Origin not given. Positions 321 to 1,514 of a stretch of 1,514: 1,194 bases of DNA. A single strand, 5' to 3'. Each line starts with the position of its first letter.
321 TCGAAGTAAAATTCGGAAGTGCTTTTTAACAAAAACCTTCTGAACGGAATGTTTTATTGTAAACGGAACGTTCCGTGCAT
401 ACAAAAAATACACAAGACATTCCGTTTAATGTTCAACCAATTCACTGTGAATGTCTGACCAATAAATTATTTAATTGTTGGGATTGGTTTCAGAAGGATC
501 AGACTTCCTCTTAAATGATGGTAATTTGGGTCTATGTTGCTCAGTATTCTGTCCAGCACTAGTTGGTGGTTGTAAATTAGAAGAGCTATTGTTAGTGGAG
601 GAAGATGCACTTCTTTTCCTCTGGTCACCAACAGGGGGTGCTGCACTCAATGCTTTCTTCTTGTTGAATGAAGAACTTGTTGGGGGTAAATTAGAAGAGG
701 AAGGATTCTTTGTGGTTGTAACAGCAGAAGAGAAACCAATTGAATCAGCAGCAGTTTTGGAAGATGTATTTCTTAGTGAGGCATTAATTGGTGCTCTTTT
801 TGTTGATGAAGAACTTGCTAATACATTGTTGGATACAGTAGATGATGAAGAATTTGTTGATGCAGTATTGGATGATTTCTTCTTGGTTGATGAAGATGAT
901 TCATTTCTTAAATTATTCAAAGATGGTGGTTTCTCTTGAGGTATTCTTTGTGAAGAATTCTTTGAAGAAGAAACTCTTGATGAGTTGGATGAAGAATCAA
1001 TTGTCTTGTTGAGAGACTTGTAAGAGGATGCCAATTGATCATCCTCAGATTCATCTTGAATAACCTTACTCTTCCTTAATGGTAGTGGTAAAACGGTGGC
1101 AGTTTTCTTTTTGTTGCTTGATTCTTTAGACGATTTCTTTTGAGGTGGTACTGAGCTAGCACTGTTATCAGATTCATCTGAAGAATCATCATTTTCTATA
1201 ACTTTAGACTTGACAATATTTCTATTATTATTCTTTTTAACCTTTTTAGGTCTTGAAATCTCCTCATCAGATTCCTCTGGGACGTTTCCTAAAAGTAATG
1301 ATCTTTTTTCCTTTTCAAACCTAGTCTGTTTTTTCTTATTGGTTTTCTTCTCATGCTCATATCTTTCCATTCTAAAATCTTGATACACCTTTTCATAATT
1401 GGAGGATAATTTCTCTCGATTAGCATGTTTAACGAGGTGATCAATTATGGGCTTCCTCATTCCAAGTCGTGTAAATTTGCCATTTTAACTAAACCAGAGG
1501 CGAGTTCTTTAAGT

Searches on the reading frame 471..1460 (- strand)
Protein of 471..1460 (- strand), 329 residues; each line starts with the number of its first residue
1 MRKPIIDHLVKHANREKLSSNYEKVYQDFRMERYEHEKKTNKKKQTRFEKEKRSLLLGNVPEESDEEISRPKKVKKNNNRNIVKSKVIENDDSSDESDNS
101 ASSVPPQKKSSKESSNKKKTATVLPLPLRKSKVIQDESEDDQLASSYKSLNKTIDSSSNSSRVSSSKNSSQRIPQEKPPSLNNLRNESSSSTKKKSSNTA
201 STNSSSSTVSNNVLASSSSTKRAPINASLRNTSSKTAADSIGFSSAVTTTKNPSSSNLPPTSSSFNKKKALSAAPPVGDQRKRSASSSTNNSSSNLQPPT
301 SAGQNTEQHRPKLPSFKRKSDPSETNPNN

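Call 5: search_protein_families(library=pfam, proteins=[window:471-1460:-], max_evalue=1)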
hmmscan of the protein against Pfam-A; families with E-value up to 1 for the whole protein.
window:471-1460:- (329 aa): 1 family
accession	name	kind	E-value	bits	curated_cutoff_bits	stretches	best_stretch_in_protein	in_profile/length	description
PF16444.10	DUF5041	-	0.72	10.4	28.2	1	16-104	16-104/192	Domain of unknown function (DUF5041)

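Call 11: find_encoding_contigs(protein=window:471-1460:-, flank=10000)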
Protein window:471-1460:- (329 aa): no gene with exactly this product is on record in the collection.

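Call 41: find_homologous_proteins(query=window:471-1460:-, max_evalue=0.01)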
Query window:471-1460:-: 8000 candidates shared short words with the query, none scored E <= 0.01.
